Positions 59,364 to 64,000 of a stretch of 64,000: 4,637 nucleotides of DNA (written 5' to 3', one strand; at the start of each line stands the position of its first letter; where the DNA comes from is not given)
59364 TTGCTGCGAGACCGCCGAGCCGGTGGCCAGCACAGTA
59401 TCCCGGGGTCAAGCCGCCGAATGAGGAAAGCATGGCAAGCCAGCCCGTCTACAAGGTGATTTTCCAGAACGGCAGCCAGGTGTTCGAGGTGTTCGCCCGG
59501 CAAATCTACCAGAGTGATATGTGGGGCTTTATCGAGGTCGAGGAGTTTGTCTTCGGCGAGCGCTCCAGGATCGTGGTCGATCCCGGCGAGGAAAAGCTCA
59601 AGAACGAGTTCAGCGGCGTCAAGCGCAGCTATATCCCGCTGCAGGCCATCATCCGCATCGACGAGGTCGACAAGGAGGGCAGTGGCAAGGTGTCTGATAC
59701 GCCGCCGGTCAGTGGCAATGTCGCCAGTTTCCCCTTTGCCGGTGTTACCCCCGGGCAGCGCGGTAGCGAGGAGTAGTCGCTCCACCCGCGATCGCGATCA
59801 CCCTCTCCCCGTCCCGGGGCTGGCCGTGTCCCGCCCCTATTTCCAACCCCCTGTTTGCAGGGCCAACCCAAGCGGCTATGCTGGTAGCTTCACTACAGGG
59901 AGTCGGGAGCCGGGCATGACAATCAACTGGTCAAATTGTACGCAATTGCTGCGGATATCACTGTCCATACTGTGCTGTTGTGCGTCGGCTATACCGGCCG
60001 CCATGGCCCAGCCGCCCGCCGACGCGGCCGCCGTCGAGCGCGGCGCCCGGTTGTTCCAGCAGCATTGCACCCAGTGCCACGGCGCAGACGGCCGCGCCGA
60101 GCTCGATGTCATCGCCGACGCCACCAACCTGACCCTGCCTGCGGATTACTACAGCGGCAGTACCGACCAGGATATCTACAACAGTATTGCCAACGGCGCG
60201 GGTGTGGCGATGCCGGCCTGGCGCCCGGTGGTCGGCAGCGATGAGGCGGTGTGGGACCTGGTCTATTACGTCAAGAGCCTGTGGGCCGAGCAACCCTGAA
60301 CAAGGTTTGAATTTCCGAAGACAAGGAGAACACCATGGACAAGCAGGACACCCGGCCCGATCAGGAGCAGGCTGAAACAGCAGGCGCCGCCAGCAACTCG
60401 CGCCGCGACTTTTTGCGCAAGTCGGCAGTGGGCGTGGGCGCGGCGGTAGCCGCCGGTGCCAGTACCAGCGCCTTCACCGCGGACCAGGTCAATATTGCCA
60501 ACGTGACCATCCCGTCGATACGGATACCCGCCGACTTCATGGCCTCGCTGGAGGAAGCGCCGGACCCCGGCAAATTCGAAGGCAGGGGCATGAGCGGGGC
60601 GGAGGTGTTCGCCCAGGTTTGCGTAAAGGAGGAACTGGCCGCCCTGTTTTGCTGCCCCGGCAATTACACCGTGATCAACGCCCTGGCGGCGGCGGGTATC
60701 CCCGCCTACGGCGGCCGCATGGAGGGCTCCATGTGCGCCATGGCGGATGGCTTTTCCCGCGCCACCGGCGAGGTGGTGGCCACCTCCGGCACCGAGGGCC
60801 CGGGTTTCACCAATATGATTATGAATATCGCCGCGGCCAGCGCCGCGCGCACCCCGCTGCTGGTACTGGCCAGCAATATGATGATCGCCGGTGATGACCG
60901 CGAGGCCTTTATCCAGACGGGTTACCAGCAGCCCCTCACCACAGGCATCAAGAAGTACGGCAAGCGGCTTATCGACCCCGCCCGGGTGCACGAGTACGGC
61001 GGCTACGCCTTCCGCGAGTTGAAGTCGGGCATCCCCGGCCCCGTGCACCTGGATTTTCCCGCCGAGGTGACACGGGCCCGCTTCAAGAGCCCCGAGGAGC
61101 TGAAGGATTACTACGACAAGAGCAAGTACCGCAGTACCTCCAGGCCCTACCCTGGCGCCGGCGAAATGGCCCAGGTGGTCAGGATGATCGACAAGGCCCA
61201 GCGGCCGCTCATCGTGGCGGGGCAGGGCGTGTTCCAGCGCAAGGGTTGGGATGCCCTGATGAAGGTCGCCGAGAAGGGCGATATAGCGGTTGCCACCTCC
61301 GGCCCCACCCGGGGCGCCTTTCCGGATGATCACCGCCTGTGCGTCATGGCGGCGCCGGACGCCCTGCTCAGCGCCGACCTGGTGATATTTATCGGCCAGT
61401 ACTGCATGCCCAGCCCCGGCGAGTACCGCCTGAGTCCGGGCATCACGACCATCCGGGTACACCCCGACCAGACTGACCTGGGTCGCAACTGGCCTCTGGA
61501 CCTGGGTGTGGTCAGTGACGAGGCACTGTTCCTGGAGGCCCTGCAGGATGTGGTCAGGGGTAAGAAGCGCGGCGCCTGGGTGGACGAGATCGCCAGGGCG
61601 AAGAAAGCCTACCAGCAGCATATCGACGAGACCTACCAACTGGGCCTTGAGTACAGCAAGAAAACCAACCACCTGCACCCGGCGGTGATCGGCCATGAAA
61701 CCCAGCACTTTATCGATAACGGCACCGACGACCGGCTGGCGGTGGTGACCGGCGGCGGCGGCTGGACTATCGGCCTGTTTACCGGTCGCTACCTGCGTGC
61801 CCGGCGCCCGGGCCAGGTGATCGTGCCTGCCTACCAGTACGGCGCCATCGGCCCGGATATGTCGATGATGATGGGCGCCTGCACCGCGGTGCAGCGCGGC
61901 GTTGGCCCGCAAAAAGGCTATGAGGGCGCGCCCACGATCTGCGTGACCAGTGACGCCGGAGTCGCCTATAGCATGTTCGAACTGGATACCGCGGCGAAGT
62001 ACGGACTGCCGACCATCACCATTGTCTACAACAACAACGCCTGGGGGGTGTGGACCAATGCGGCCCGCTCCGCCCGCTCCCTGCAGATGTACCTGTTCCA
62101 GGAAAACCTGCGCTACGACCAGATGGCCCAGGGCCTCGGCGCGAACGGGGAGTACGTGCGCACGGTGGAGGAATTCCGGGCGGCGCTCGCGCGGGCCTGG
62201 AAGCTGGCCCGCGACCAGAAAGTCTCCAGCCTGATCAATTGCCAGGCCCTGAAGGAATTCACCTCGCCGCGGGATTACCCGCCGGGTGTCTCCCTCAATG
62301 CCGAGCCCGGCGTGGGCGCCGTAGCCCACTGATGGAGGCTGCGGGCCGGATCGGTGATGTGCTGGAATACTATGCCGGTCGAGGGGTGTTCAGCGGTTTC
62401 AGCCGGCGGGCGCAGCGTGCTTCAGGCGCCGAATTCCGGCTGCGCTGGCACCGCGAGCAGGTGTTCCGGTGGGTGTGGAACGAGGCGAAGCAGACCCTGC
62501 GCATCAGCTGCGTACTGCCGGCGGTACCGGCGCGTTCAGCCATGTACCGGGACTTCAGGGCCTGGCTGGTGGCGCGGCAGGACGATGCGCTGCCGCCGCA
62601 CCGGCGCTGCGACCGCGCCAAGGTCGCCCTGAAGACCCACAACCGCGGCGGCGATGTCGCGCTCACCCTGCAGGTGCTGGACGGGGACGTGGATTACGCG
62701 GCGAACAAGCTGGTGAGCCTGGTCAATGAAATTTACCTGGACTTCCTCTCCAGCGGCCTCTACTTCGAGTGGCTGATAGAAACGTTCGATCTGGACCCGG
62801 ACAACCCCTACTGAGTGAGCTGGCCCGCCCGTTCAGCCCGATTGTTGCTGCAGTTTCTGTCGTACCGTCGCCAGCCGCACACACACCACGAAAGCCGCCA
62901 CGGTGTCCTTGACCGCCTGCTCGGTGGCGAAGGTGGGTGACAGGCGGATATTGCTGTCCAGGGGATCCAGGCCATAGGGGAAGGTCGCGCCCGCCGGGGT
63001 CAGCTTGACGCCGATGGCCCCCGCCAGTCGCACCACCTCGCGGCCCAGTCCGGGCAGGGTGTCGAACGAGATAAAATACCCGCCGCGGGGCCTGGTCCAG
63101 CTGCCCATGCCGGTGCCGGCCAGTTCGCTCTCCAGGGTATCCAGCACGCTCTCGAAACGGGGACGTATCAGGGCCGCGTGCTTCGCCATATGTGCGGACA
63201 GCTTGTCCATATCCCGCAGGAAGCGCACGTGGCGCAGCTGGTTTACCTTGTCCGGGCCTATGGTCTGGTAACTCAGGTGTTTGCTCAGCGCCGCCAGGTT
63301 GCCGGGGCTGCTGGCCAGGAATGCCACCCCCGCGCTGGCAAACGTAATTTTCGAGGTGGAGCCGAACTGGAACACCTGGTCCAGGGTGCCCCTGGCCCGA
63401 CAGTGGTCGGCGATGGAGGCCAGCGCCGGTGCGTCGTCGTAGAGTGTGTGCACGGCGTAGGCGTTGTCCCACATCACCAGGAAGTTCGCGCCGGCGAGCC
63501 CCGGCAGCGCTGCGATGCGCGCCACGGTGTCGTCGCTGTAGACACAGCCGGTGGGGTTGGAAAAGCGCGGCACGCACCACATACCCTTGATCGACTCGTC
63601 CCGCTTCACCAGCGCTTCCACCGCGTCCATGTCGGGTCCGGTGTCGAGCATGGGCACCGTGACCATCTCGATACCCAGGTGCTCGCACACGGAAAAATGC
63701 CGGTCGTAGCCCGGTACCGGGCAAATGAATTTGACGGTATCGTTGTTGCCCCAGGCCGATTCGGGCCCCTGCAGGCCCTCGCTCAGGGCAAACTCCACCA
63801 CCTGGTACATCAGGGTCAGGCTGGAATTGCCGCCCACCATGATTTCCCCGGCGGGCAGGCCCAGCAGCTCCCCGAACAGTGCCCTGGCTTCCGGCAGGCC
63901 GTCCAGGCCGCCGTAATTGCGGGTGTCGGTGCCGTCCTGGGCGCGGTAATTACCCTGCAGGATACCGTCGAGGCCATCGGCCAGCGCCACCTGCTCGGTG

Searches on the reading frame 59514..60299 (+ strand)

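Call 81: search_protein_families(library=ncbifam, max_evalue=1e-10, proteins=[window:59514-60299:+])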
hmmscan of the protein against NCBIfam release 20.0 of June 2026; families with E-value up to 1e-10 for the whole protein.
window:59514-60299:+ (261 aa): 1 family
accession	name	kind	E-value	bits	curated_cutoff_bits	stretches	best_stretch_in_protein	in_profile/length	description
TIGR00782.1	ccoP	equivalog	8.6e-12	45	179.95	1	166-256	195-281/285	cytochrome-c oxidase, cbb3-type subunit III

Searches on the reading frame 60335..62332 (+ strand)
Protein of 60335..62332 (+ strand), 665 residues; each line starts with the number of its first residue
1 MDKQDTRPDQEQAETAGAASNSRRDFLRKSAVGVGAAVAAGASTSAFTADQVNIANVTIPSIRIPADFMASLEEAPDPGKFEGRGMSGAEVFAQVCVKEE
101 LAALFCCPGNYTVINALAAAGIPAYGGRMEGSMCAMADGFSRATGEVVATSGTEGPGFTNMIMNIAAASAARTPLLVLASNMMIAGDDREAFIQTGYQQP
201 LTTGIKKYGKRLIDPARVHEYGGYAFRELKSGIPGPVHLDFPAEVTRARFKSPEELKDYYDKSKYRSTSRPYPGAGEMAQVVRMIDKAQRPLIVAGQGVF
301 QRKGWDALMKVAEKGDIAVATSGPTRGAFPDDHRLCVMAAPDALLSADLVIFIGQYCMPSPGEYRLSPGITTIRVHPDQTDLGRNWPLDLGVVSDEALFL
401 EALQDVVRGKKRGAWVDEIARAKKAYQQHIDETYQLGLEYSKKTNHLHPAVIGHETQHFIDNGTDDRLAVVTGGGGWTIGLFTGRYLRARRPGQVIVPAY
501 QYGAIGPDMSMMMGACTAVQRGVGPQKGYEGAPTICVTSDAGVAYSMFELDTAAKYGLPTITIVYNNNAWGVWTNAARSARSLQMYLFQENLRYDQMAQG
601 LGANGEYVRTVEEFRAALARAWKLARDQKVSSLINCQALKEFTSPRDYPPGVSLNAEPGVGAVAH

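Call 81: search_protein_families(library=ncbifam, max_evalue=1e-10, proteins=[window:60335-62332:+])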
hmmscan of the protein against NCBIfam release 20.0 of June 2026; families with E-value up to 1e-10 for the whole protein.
window:60335-62332:+ (665 aa): 46 families (the best 25 are shown)
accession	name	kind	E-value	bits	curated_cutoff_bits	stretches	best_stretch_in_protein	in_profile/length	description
NF006052.0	PRK08199.1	subfamily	4.9e-52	177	539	1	86-645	8-544/559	thiamine pyrophosphate protein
NF004807.0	PRK06154.1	equivalog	9e-50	169.9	607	1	82-628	16-545/565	thiamine pyrophosphate-requiring protein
NF004516.0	PRK05858.1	equivalog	1.1e-47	162.8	587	1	111-640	38-537/548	acetolactate synthase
NF006122.0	PRK08266.1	subfamily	9.1e-46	156.4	571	1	86-432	4-351/543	hypothetical protein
TIGR00118.1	acolac_lg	equivalog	3e-45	154.7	538.35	1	86-625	1-525/557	biosynthetic-type acetolactate synthase large subunit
NF004772.0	PRK06112.1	subfamily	2.3e-44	151.7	673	1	86-636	14-557/578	acetolactate synthase catalytic subunit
NF005713.0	PRK07525.1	subfamily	1e-42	146.3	620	1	86-645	6-569/592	sulfoacetaldehyde acetyltransferase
NF005712.0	PRK07524.1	subfamily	2.4e-42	145.1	500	1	89-624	6-519/536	5-guanidino-2-oxopentanoate decarboxylase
TIGR03457.1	sulphoacet_xsc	equivalog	4.1e-42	144.3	676.4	1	86-637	2-555/579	sulfoacetaldehyde acetyltransferase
NF008431.0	PRK11269.1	equivalog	8.1e-42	143.5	791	1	89-635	7-552/591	glyoxylate carboligase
NF006187.0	PRK08322.1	equivalog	1.5e-40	139.1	509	1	86-636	2-526/548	acetolactate synthase large subunit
NF004710.0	PRK06048.1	equivalog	1.4e-39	136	976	1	85-638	7-541/561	acetolactate synthase large subunit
NF004919.0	PRK06276.1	equivalog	1.6e-36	125.8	866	1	86-634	1-538/582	acetolactate synthase large subunit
NF058623.1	HdaclCoAlyACT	equivalog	1.6e-35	122.8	600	1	87-624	11-531/575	2-hydroxyacyl-CoA lyase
NF005470.0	PRK07064.1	equivalog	5.2e-34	118.2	495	1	110-623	31-518/552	thiamine pyrophosphate-binding protein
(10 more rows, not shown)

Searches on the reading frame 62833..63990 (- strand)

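Call 81: search_protein_families(library=ncbifam, max_evalue=1e-10, proteins=[window:62833-63990:-])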
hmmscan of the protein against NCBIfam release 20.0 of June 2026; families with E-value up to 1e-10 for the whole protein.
window:62833-63990:- (385 aa): 3 families
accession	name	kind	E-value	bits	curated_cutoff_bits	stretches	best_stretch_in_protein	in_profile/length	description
NF053594.1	AAT_Rv3722c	equivalog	1.5e-160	534.5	435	1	3-377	38-411/412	aspartate aminotransferase type Ic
NF052290.2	MocR_like_YczR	exception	7.2e-17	61.2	487.4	1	92-360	194-448/458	MocR-like transcription factor YczR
NF041364.1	GntC_guanitoxin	equivalog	1.1e-14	54.1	415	1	88-307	87-295/356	guanitoxin biosynthesis PLP-dependent (S)-gamma-hydroxy-L-arginine cyclodehydratase GntC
